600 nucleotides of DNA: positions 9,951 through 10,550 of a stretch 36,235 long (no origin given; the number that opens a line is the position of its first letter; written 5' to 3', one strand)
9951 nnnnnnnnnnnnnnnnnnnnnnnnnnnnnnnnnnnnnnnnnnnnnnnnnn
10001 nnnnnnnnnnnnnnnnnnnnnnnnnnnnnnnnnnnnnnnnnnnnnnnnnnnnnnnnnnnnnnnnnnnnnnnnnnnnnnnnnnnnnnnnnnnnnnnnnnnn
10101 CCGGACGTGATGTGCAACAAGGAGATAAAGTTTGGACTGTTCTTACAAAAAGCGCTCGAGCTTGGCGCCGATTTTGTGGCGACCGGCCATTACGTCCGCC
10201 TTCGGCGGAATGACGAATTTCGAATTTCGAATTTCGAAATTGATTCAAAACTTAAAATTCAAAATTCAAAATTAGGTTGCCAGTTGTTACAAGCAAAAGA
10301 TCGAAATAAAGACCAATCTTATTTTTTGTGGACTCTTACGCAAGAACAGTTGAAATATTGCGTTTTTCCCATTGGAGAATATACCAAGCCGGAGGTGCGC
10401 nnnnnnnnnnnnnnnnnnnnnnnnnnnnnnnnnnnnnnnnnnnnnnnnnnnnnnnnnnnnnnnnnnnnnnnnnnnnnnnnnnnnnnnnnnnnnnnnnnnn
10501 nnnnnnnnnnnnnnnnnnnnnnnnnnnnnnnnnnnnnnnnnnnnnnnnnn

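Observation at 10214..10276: Nine heptad units (63 bp = 21 codons) inserted in-frame in mnmA between the ATGHY and KDQSYF motifs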

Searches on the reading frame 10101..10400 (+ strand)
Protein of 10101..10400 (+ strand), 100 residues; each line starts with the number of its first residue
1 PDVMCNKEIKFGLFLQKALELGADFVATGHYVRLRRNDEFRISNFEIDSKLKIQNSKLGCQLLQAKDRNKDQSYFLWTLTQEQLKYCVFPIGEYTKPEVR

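Call 64: search_solved_structures(query=window:10101-10400:+, show_alignments=4, max_evalue=0.001)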
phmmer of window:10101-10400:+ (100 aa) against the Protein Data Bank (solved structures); distinct sequences matched with E-value up to 0.001: 4.
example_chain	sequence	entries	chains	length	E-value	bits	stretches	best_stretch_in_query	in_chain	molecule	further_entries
9hlv_A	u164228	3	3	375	1.3e-20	77.1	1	1-100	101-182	tRNA-specific 2-thiouridylase MnmA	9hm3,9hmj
2hma_A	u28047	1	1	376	1.3e-20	77.1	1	1-100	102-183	Probable tRNA (5-methylaminomethyl-2-thiouridylate)-methyltransferase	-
2der_A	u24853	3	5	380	1.7e-20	76.7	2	1-34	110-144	tRNA-specific 2-thiouridylase mnmA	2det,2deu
9hln_A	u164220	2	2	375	1.8e-19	73.4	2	1-39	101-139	tRNA-specific 2-thiouridylase MnmA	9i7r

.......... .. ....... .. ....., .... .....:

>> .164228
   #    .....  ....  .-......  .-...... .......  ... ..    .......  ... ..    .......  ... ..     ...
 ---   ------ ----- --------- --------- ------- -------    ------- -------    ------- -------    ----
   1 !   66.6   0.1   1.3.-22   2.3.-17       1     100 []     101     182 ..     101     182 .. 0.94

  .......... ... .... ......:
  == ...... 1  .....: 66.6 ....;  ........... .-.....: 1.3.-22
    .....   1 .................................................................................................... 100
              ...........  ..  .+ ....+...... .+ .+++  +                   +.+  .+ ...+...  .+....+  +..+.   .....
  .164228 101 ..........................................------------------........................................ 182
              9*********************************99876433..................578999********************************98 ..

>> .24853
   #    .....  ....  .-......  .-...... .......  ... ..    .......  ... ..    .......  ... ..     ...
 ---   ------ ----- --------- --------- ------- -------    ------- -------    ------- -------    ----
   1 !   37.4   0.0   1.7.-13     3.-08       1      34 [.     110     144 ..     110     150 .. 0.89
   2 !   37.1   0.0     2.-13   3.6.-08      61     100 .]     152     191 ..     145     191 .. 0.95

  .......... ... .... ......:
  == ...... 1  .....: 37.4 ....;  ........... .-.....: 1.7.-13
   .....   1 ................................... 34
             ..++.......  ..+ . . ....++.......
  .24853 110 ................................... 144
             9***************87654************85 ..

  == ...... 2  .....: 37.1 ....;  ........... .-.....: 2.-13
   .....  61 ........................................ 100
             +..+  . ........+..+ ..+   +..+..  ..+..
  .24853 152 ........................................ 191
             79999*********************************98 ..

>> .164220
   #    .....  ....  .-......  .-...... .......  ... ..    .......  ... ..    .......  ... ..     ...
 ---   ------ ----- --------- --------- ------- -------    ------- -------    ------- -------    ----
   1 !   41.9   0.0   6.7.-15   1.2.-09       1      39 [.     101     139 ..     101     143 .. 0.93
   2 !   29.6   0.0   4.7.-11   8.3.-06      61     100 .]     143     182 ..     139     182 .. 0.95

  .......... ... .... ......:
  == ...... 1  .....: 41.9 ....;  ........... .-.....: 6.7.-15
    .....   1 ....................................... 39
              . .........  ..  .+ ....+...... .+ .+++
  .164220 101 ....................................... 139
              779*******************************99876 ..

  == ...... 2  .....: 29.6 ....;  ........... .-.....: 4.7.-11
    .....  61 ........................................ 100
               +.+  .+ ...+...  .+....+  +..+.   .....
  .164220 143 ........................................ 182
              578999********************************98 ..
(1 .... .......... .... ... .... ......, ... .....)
